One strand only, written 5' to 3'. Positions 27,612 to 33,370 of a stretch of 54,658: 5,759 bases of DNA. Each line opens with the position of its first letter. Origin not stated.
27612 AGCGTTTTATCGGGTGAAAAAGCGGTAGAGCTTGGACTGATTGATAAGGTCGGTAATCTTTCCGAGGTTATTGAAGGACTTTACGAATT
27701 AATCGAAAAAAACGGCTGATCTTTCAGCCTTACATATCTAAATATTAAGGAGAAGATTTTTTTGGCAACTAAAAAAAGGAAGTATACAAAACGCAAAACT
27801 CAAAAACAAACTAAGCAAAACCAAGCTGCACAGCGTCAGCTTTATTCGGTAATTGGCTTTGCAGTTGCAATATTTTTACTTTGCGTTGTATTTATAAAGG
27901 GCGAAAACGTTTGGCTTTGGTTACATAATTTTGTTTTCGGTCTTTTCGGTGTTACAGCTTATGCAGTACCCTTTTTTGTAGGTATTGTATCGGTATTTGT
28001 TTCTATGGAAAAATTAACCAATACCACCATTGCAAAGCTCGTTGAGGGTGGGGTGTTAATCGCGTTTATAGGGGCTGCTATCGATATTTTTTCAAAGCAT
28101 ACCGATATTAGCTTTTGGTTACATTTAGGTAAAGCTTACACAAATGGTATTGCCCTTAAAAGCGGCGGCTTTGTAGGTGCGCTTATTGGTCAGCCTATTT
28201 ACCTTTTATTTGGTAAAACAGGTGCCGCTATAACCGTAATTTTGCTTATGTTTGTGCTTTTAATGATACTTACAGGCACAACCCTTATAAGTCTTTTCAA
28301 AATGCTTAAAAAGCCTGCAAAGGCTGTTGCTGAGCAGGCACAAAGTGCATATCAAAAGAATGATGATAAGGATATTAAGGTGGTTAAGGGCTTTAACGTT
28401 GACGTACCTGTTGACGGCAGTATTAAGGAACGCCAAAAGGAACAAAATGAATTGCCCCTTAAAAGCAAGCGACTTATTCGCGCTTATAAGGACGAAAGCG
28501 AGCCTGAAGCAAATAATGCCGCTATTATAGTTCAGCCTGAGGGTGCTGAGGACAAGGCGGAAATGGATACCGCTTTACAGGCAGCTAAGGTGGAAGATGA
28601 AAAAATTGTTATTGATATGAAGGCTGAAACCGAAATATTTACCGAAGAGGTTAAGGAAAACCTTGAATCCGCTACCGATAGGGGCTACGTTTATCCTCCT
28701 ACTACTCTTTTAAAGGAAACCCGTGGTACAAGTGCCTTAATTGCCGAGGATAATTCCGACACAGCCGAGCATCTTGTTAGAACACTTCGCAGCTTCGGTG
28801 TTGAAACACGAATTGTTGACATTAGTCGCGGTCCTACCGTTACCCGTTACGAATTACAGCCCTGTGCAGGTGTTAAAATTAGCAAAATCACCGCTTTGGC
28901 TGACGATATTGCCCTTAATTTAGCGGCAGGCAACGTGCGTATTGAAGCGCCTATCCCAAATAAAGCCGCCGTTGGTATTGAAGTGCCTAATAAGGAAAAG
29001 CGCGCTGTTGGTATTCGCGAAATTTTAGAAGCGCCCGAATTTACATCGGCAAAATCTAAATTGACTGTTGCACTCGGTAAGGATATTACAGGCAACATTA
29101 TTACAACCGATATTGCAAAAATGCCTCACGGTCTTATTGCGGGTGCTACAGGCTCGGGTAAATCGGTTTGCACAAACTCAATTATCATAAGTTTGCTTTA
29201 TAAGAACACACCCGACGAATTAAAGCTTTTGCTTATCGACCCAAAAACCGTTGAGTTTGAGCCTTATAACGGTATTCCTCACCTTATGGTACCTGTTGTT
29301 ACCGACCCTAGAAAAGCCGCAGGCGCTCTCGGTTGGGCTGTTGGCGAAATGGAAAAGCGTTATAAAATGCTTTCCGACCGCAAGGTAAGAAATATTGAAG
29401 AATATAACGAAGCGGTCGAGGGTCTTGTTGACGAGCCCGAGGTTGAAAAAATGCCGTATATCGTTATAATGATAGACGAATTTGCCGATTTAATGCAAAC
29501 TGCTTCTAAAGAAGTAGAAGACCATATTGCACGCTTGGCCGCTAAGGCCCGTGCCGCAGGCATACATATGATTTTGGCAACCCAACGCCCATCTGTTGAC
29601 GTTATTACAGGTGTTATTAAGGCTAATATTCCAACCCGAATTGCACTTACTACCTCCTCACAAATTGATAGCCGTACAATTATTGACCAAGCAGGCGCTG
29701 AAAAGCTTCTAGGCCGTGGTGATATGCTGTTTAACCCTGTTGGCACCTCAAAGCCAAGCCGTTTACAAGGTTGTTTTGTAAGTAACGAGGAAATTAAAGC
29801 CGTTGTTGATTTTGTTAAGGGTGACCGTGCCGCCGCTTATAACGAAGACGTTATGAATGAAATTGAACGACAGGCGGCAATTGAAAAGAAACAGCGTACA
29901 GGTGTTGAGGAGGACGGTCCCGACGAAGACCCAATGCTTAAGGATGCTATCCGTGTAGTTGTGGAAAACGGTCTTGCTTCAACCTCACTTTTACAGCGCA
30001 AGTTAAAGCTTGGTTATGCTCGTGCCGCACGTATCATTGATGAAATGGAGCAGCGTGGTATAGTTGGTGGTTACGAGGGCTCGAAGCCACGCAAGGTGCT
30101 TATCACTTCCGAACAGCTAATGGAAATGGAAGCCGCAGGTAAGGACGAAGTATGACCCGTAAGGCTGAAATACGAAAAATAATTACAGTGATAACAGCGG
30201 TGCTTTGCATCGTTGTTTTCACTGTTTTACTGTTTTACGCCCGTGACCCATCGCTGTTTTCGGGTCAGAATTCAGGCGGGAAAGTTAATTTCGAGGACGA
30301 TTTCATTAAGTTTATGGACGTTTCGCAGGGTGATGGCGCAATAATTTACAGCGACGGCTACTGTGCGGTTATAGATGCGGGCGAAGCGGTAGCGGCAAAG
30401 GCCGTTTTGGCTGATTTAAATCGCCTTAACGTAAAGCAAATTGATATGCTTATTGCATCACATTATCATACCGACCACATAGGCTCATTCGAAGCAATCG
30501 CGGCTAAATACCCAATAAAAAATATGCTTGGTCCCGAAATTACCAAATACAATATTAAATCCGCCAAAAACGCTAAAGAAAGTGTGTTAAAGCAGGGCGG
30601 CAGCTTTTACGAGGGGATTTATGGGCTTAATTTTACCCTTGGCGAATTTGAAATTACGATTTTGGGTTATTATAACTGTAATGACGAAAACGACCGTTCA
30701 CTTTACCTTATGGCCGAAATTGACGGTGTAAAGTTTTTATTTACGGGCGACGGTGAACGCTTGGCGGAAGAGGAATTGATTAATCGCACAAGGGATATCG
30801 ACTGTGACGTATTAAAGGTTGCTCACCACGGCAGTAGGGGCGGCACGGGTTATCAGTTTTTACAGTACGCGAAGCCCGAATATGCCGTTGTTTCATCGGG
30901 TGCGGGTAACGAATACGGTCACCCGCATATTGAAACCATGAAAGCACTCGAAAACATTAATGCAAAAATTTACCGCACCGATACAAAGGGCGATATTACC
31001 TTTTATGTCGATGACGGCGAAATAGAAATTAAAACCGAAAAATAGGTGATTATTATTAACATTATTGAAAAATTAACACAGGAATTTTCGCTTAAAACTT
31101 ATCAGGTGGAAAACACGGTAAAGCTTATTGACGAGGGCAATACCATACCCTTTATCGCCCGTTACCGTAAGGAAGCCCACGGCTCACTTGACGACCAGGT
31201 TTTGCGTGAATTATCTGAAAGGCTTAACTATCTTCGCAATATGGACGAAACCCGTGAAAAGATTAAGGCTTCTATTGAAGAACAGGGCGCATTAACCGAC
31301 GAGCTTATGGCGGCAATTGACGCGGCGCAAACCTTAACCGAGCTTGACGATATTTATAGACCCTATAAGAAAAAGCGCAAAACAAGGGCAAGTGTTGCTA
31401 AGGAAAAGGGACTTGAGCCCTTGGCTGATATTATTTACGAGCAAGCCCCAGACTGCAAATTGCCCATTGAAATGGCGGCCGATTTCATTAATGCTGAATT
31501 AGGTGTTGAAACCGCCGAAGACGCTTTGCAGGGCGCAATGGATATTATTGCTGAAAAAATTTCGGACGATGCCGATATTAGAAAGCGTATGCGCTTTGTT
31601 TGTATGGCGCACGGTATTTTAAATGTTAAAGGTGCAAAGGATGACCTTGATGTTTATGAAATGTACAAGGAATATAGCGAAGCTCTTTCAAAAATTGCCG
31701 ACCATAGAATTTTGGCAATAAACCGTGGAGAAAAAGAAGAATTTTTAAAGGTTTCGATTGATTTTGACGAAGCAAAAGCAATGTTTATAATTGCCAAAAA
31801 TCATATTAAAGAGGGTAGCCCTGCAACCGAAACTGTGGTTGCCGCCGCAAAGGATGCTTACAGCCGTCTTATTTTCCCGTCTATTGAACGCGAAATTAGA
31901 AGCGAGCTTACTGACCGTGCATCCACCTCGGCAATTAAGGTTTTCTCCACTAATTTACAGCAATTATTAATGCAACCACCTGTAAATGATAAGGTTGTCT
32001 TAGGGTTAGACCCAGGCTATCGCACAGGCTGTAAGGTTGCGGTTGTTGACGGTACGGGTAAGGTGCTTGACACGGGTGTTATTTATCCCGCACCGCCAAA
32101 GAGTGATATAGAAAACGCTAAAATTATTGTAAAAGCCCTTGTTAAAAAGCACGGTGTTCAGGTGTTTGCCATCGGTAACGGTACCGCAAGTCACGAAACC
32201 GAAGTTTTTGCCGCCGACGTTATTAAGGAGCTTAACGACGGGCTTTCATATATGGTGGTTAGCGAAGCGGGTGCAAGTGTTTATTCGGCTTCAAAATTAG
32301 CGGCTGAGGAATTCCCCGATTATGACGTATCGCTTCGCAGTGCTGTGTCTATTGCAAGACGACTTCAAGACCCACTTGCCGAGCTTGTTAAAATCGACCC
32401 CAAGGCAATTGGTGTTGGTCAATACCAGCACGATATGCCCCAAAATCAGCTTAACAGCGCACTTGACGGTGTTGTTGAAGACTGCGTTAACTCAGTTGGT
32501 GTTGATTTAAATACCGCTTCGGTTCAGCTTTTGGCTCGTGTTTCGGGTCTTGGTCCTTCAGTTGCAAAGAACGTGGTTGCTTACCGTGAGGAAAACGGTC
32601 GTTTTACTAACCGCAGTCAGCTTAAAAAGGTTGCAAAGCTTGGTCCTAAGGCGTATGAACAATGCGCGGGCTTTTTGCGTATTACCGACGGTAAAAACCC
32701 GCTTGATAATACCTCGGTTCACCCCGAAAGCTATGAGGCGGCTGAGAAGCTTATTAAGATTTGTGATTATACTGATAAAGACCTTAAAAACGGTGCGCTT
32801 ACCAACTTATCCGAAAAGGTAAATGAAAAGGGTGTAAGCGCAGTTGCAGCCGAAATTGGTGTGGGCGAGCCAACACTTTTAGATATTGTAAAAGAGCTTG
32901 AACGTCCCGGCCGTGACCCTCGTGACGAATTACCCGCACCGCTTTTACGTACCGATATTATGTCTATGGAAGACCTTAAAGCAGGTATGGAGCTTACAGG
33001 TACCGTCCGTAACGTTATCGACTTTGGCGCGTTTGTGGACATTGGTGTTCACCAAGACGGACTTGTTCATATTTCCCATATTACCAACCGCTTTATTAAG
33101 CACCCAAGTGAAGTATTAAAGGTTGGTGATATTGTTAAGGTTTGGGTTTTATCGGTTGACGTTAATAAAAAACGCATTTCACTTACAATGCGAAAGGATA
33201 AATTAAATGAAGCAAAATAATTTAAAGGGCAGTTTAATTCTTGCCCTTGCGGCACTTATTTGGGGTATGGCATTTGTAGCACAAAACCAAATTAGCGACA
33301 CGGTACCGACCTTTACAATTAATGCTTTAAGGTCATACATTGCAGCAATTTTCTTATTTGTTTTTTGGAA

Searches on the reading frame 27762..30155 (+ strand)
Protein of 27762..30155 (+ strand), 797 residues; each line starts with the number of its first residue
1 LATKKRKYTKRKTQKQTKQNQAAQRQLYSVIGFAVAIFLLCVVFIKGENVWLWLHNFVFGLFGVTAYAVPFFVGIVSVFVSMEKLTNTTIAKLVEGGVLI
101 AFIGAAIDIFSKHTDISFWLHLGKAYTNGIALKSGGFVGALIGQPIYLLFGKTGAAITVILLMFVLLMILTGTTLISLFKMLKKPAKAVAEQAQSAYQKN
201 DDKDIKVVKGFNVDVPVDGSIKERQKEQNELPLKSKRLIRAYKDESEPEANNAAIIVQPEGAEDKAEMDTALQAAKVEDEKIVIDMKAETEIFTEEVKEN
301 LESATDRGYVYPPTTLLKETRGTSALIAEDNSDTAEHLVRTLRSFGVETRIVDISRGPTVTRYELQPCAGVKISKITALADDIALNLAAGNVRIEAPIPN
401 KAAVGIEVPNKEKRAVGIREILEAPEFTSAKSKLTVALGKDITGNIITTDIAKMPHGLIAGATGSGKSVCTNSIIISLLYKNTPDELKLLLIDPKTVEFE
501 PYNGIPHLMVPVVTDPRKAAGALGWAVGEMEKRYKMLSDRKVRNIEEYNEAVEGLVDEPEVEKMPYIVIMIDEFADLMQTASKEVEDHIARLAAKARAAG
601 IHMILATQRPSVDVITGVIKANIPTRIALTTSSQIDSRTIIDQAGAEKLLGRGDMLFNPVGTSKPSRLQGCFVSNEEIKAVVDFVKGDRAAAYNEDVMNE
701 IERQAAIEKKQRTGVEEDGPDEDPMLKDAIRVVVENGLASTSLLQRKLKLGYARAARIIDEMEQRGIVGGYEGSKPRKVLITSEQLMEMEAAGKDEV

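Call 37: search_protein_families(library=pfam, max_evalue=1e-8, proteins=[window:27762-30155:+])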
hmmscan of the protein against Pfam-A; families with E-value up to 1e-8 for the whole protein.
window:27762-30155:+ (797 aa): 3 families
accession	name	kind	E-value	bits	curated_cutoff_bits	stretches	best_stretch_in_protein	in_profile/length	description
PF01580.24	FtsK_SpoIIIE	-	2.5e-68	230.3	24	1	418-612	2-221/221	FtsK/SpoIIIE family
PF17854.6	FtsK_alpha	-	7.3e-30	103.6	22.9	1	312-410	2-101/101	FtsK alpha domain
PF09397.16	FtsK_gamma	-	3.1e-28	97.7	30.6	1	721-782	2-63/63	Ftsk gamma domain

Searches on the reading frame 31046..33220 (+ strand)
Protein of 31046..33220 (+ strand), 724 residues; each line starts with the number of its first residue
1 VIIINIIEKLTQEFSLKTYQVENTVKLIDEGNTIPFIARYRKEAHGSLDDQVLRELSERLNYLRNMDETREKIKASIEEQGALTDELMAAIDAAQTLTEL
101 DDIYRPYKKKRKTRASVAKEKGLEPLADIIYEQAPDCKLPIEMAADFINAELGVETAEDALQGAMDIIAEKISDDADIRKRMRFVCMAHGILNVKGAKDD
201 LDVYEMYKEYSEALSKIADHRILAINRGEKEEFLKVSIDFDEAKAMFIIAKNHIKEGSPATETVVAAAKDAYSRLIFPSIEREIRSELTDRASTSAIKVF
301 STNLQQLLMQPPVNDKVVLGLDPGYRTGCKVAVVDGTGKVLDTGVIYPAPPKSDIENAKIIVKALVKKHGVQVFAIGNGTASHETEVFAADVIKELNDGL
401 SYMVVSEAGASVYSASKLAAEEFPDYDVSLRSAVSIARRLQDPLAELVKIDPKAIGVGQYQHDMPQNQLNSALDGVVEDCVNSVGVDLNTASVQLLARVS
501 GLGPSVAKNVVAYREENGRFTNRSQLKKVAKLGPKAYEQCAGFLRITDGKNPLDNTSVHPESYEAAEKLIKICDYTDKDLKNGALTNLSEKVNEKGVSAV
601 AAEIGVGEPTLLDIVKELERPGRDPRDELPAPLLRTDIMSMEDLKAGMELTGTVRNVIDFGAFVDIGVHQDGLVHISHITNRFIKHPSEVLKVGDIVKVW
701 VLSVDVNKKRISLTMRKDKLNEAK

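Call 37: search_protein_families(library=pfam, max_evalue=1e-8, proteins=[window:31046-33220:+])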
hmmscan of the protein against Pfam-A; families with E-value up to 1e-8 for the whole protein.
window:31046-33220:+ (724 aa): 8 families
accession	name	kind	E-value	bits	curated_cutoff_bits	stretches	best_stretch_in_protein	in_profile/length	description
PF16921.10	Tex_YqgF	-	3.9e-55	186.1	27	1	316-441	1-126/126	Tex protein YqgF-like domain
PF12836.13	HHH_3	-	1.1e-30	106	27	1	481-545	1-65/65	Helix-hairpin-helix motif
PF09371.15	Tex_N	-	1e-28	99.3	32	1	5-78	2-75/75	Tex-like protein N-terminal domain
PF22706.1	Tex_central_region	-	1.1e-28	100.9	27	1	140-300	6-178/178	Tex central region-like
PF17674.7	HHH_9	-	4.5e-20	72.7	23.1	1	551-626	1-70/70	HHH domain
PF00575.29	S1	-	1.5e-19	70.6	22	1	645-716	3-74/74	S1 RNA binding domain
PF14635.12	HHH_7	-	1e-10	42.3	27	1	458-546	9-103/104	Helix-hairpin-helix motif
PF23459.1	S1_RRP5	-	4.8e-09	37.1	27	1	644-713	1-70/72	RRP5 S1 domain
